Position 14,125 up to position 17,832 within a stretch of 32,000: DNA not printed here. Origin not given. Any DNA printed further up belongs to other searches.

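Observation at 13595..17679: Secreted 1134-aa SGNH lipase/esterase followed by two small 3-TM proteins in a toxin/immunity-like, orphan-cassette arrangement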

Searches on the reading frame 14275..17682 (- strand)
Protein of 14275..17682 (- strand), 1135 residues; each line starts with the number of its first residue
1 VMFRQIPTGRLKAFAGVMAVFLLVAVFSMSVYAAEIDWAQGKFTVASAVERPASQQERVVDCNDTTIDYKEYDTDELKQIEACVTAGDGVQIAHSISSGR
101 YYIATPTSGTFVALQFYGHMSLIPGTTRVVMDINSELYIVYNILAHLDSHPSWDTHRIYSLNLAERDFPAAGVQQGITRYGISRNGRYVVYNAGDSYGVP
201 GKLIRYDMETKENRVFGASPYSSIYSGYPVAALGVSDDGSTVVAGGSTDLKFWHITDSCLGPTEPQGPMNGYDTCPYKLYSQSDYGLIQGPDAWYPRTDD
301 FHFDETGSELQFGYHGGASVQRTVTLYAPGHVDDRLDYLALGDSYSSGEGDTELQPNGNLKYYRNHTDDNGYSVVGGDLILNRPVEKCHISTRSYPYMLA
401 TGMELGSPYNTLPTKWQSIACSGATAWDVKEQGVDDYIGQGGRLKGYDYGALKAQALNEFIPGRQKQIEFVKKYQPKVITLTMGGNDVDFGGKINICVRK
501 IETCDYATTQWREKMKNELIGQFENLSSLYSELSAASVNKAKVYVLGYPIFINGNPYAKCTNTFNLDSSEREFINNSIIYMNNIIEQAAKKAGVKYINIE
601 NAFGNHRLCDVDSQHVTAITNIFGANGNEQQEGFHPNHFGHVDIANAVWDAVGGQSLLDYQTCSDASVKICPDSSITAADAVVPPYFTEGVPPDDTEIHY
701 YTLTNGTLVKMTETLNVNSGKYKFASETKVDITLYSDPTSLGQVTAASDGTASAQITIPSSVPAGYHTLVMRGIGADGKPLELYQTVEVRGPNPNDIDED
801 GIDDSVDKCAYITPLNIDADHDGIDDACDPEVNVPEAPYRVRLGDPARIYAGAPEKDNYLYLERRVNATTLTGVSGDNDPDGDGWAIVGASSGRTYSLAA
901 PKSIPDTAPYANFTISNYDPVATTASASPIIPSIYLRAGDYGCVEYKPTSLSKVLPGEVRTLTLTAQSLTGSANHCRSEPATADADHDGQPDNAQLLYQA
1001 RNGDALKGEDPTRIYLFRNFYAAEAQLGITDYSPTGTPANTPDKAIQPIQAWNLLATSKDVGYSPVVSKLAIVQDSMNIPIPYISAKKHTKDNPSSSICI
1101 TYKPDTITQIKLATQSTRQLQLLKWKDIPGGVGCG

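Call 5: search_protein_families(library=pfam, proteins=[window:14275-17682:-], max_evalue=0.1)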
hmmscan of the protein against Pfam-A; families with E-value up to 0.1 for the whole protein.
window:14275-17682:- (1135 aa): 5 families
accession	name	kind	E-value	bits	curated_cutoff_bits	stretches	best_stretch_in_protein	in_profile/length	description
PF13472.12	Lipase_GDSL_2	-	3.4e-11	44.4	32.9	1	464-641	51-176/178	GDSL-like Lipase/Acylhydrolase family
PF00657.28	Lipase_GDSL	-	4.8e-08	33.8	23.6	1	338-648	1-208/208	GDSL-like Lipase/Acylhydrolase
PF04311.20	DUF459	-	0.0031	17.3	27.2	0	573-605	123-155/197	Protein of unknown function (DUF459)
PF02412.23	TSP_3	-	0.02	15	25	1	795-812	14-31/36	Thrombospondin type 3 repeat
PF21226.3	MalQ_N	-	0.03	15.1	24.1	1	734-773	39-78/91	MalQ N-terminal beta sandwich domain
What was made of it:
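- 14275..17682 (-): Secreted multidomain SGNH hydrolase (1135 aa from GTG 17682; ATG at 17679). It belongs to 'type A', the form with no membrane anchor. Pfam GDSL families score above their cut-offs (call 5).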

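Call 10: find_homologous_proteins(query=window:14275-17682:-, max_evalue=0.001)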
Query window:14275-17682:- (1135 aa): 797 proteins with E <= 0.001 among 8000 candidates; the best 120 are listed.
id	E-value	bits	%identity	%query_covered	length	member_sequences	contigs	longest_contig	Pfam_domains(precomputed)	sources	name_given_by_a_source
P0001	0.0e+0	1893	92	78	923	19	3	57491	PF13472.13,PF00657.29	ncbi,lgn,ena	ncbi:MAG: GDSL-type esterase/lipase family protein [Candidatus Saccharimonas aalborgensis]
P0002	0.0e+0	1459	61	97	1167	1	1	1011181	PF13472.13,PF00657.29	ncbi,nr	ncbi:SGNH/GDSL hydrolase family protein [Candidatus Saccharibacteria bacterium]|nr:MAG: SGNH/GDSL hy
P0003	0.0e+0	1457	77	71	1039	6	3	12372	PF13472.13,PF00657.29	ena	-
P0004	0.0e+0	1064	52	86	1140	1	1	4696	PF13472.13,PF00657.29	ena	-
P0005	0.0e+0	1033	58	70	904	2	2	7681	PF13472.13,PF00657.29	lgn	-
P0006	9.2e-275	933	56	73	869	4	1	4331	PF13472.13,PF00657.29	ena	-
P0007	1.9e-257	875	54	72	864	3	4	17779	PF13472.13,PF00657.29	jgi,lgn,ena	jgi:lysophospholipase L1-like esterase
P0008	1.9e-241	822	72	44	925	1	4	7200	PF13472.13,PF00657.29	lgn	-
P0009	7.3e-238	811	45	84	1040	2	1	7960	PF13472.13,PF00657.29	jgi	-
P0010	1.1e-236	807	42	98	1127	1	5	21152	PF13472.13,PF00657.29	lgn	-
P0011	3.8e-232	792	41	97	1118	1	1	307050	PF13472.13,PF00657.29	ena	-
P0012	1.7e-230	786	49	70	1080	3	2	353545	PF13472.13,PF00657.29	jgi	jgi:lysophospholipase L1-like esterase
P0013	3.9e-227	775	46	85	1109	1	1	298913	PF13472.13,PF00657.29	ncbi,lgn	-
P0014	4.7e-227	775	44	84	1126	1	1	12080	PF13472.13,PF00657.29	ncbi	-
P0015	2.7e-225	769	45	84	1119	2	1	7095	PF13472.13,PF00657.29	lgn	-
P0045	4.3e-186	639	38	99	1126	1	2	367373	PF13472.13,PF00657.29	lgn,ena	-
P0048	4.1e-184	633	37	98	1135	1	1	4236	PF13472.13,PF00657.29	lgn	-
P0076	5.8e-156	539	49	48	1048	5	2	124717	PF13472.13,PF00657.29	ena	-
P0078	7.7e-156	539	49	48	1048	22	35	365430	PF13472.13,PF00657.29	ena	-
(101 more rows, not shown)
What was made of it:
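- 14275..17682 (-): More than 797 homologues, those that are named being Saccharibacteria (call 10).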

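Call 12: find_encoding_contigs(protein=P0001, flank=6000, max_places=4)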
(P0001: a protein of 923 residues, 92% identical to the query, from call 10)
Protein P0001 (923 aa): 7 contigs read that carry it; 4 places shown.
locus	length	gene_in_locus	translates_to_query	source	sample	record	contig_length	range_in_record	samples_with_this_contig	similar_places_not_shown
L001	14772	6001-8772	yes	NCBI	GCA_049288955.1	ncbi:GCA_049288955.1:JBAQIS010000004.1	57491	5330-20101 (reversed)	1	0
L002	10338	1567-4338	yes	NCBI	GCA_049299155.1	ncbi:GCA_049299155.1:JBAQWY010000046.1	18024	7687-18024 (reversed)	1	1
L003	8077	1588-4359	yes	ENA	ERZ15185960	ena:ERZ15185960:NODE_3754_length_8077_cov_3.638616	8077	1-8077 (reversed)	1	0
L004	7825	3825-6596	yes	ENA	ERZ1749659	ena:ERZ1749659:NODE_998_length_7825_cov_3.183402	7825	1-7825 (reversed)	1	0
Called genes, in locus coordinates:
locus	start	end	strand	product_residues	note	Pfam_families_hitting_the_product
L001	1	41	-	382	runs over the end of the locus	PF01839:FG-GAP (faint), PF13517:FG-GAP_3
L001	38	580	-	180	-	-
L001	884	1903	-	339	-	PF00106:adh_short, PF01073:3Beta_HSD, PF01370:Epimerase, PF02719:Polysacc_synt_2, PF04321:RmlD_sub_bind, PF08659:KR, PF13460:NAD_binding_10 (weak), PF16363:GDP_Man_Dehyd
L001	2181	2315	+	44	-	PF22640:ManC_GMP_beta-helix (weak)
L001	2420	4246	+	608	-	PF13522:GATase_6, PF13537:GATase_7, PF01380:SIS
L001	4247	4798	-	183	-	PF28549:NDPSase_N, PF00293:NUDIX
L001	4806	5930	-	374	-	PF13439:Glyco_transf_4, PF00534:Glycos_transf_1, PF13692:Glyco_trans_1_4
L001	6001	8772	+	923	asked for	PF00657:Lipase_GDSL, PF13472:Lipase_GDSL_2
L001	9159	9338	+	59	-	-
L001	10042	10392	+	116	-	-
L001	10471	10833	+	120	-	-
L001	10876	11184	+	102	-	-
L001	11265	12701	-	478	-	PF13727:CoA_binding_3 (weak), PF02397:Bac_transf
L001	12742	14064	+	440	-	PF04932:Wzy_C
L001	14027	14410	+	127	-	PF01726:LexA_DNA_bind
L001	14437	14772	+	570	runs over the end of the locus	PF13354:Beta-lactamase2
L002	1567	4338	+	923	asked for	PF00657:Lipase_GDSL, PF13472:Lipase_GDSL_2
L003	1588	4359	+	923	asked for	PF00657:Lipase_GDSL, PF13472:Lipase_GDSL_2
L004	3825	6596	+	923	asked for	PF00657:Lipase_GDSL, PF13472:Lipase_GDSL_2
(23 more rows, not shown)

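Call 13: find_encoding_contigs(protein=P0002, flank=6000, max_places=3)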
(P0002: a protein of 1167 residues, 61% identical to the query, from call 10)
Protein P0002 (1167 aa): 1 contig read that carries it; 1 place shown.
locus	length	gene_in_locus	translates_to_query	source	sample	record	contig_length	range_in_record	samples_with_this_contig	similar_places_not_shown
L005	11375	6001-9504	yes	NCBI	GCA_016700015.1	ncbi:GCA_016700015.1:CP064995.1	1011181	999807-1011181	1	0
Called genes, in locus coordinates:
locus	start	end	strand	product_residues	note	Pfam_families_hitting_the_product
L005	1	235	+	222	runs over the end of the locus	PF01569:PAP2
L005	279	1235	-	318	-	PF13349:DUF4097, PF10988:DUF2807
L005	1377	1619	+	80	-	PF04014:MazE_antitoxin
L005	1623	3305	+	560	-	PF00083:Sugar_tr, PF07690:MFS_1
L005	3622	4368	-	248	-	PF13462:Thioredoxin_4, PF01323:DSBA, PF13743:Thioredoxin_5 (weak)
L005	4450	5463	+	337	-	PF00571:CBS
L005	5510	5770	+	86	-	-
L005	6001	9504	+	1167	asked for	PF00657:Lipase_GDSL, PF13472:Lipase_GDSL_2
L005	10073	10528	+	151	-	-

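Call 22: find_related_loci(query=window:14275-17682:-, collection=genome_contigs, flank=6000)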
Query window:14275-17682:- (1135 aa) in genome_contigs; peptide patterns used: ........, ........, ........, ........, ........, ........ (x = any residue, [..] = any of these).
76 stretches matched a pattern; 1 encode a relative of the query (tblastn E <= 1e-3); 1 distinct loci.
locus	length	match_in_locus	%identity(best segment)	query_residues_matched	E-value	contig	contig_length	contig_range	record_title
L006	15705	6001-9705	84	11-1134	0e+0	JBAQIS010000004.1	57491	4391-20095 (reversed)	MAG: Candidatus Saccharimonas aalborgensis isolate MFD10512_ilm_asm_bin63 k127_146695, whole genome shotgun sequence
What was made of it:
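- Tried and rejected: The genome_contigs scan with a single protein returned only one locus, a duplicate of L001 (call 22).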

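Call 23: find_encoding_contigs(protein=P0003, flank=5000, max_places=3)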
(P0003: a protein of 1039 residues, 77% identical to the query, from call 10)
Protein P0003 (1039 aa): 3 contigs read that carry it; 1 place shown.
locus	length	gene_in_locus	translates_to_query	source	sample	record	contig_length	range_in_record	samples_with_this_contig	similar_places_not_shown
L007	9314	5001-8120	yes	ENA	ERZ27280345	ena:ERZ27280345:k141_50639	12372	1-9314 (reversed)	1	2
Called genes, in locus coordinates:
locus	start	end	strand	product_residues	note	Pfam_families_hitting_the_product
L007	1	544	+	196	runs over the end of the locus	-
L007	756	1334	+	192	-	PF03167:UDG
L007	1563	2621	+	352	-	-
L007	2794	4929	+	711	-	PF00753:Lactamase_B, PF12706:Lactamase_B_2 (faint), PF22505:RNase_J_b_CASP, PF07521:RMMBL, PF17770:RNase_J_C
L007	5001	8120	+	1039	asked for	PF00657:Lipase_GDSL, PF13472:Lipase_GDSL_2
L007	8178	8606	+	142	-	-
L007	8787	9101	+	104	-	-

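Call 24: find_encoding_contigs(protein=P0011, flank=5000, max_places=2)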
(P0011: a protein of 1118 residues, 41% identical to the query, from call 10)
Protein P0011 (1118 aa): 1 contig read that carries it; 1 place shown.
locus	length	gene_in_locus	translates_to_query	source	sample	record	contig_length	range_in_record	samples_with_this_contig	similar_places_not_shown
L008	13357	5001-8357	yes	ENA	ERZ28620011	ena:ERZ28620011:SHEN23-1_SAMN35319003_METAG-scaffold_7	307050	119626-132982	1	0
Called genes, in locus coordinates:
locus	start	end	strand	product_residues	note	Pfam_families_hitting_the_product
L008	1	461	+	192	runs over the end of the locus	PF05711:TylF, PF13578:Methyltransf_24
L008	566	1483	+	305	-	PF01544:CorA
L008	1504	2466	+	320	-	PF03631:Virul_fac_BrkB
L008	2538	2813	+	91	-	PF04226:Transgly_assoc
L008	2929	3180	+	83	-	PF04014:MazE_antitoxin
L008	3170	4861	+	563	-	PF00083:Sugar_tr, PF07690:MFS_1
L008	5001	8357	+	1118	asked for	PF00657:Lipase_GDSL, PF13472:Lipase_GDSL_2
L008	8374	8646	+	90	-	-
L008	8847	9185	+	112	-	-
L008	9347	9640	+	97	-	-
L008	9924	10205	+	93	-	-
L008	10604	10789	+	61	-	-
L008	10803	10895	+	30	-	-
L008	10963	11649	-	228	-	PF13462:Thioredoxin_4, PF01323:DSBA, PF13743:Thioredoxin_5 (weak)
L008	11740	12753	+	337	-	PF00571:CBS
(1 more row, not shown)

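Call 25: find_encoding_contigs(protein=P0013, flank=5000, max_places=2)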
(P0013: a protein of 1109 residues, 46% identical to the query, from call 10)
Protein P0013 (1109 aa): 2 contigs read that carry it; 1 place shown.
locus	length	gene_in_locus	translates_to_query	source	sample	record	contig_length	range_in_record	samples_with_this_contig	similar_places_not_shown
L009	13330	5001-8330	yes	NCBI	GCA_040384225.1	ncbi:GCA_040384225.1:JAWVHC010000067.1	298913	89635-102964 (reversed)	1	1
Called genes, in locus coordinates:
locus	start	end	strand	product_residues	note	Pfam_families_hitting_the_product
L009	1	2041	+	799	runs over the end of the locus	PF03477:ATP-cone, PF00317:Ribonuc_red_lgN, PF02867:Ribonuc_red_lgC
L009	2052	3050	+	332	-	PF00268:Ribonuc_red_sm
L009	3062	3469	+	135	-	PF01243:PNPOx_N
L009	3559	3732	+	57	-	-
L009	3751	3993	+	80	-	-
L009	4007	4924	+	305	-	PF01931:NTPase_I-T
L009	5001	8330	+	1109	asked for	PF00657:Lipase_GDSL, PF13472:Lipase_GDSL_2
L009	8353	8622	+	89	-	-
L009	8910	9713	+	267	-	PF02535:Zip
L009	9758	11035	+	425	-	PF00479:G6PD_N, PF02781:G6PD_C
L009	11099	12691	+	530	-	PF06418:CTP_synth_N, PF00117:GATase, PF07722:Peptidase_C26 (weak)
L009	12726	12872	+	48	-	-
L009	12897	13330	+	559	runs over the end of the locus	PF03485:Arg_tRNA_synt_N, PF00750:tRNA-synt_1d, PF05746:DALR_1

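Call 26: find_encoding_contigs(protein=P0045, flank=5000, max_places=2)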
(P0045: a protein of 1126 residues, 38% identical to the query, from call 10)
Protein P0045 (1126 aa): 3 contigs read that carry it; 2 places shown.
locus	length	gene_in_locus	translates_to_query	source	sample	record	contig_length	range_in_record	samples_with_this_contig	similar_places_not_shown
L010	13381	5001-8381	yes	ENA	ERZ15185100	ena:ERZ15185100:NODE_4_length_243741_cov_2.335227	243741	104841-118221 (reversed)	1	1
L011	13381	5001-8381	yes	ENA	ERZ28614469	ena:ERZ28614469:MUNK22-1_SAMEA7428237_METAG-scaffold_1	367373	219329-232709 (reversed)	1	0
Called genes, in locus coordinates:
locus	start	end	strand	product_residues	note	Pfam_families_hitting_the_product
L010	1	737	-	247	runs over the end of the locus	-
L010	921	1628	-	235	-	-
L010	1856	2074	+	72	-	-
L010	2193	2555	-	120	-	PF02325:CCB3_YggT (weak)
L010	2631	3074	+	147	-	-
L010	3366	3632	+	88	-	-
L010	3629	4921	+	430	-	PF00817:IMS, PF11799:IMS_C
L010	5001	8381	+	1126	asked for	PF00657:Lipase_GDSL, PF13472:Lipase_GDSL_2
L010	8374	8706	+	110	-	-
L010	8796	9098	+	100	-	-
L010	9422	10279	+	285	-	PF01171:ATP_bind_3, PF01507:PAPS_reduct (faint)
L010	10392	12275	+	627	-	PF06480:FtsH_ext (faint), PF06068:TIP49 (faint), PF00004:AAA, PF07728:AAA_5 (faint), PF17862:AAA_lid_3, PF01434:Peptidase_M41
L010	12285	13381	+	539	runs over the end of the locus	PF03023:MurJ, PF01554:MatE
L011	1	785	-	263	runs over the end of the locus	-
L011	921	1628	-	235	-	-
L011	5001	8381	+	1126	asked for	PF00657:Lipase_GDSL, PF13472:Lipase_GDSL_2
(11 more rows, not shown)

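Call 31: find_related_loci(query=A1, collection=metagenome_contigs, flank=6000)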
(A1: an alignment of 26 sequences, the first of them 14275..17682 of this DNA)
Query A1 (1135 aa) in metagenome_contigs; peptide patterns used: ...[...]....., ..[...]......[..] (x = any residue, [..] = any of these).
600 stretches matched a pattern (row limit reached: there are more); 389 encode a relative of the query (tblastn E <= 1e-3); the best 80 are kept; 80 distinct loci.
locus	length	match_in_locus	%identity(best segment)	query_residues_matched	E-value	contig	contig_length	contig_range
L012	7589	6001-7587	78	332-860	0e+0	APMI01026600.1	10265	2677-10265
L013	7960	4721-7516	45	181-1134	0e+0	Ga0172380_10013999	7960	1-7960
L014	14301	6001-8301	49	336-1134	0e+0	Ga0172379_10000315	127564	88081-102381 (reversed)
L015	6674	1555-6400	41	84-1134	0e+0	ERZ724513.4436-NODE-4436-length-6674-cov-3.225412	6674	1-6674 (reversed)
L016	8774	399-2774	43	335-1134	0e+0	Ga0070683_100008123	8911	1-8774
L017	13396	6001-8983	49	335-1134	2e-153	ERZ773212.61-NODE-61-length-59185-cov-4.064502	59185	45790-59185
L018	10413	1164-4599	36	136-1134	1e-151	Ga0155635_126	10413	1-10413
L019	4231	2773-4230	51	336-823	4e-151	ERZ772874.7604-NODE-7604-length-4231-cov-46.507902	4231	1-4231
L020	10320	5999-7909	42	183-832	3e-143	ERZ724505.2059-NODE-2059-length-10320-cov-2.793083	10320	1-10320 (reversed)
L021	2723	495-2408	48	335-1134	2e-152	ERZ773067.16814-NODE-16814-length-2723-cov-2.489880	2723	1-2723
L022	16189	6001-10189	47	336-1134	2e-141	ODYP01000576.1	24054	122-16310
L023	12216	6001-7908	48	336-1134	5e-141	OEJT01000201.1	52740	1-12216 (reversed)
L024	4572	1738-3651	48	335-1134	1e-141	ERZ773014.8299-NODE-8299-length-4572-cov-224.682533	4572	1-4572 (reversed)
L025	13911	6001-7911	47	336-1134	2e-142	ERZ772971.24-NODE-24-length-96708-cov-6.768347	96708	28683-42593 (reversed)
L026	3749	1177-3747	36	34-860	2e-143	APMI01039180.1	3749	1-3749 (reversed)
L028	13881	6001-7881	48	336-1134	8e-145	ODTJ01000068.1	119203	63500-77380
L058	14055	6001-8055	30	73-789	9e-68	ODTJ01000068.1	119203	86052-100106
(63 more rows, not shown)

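Call 52: search_solved_structures(query=window:14275-17682:-, max_evalue=0.01, show_alignments=1)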
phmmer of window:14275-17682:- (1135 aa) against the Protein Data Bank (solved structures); distinct sequences matched with E-value up to 0.01: 2.
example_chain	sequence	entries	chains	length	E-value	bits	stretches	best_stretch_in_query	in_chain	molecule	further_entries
4hyq_A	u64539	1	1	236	2.1e-11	45.6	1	476-614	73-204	phospholipase A1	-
5mal_A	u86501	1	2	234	2e-06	29.1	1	477-636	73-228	Lipase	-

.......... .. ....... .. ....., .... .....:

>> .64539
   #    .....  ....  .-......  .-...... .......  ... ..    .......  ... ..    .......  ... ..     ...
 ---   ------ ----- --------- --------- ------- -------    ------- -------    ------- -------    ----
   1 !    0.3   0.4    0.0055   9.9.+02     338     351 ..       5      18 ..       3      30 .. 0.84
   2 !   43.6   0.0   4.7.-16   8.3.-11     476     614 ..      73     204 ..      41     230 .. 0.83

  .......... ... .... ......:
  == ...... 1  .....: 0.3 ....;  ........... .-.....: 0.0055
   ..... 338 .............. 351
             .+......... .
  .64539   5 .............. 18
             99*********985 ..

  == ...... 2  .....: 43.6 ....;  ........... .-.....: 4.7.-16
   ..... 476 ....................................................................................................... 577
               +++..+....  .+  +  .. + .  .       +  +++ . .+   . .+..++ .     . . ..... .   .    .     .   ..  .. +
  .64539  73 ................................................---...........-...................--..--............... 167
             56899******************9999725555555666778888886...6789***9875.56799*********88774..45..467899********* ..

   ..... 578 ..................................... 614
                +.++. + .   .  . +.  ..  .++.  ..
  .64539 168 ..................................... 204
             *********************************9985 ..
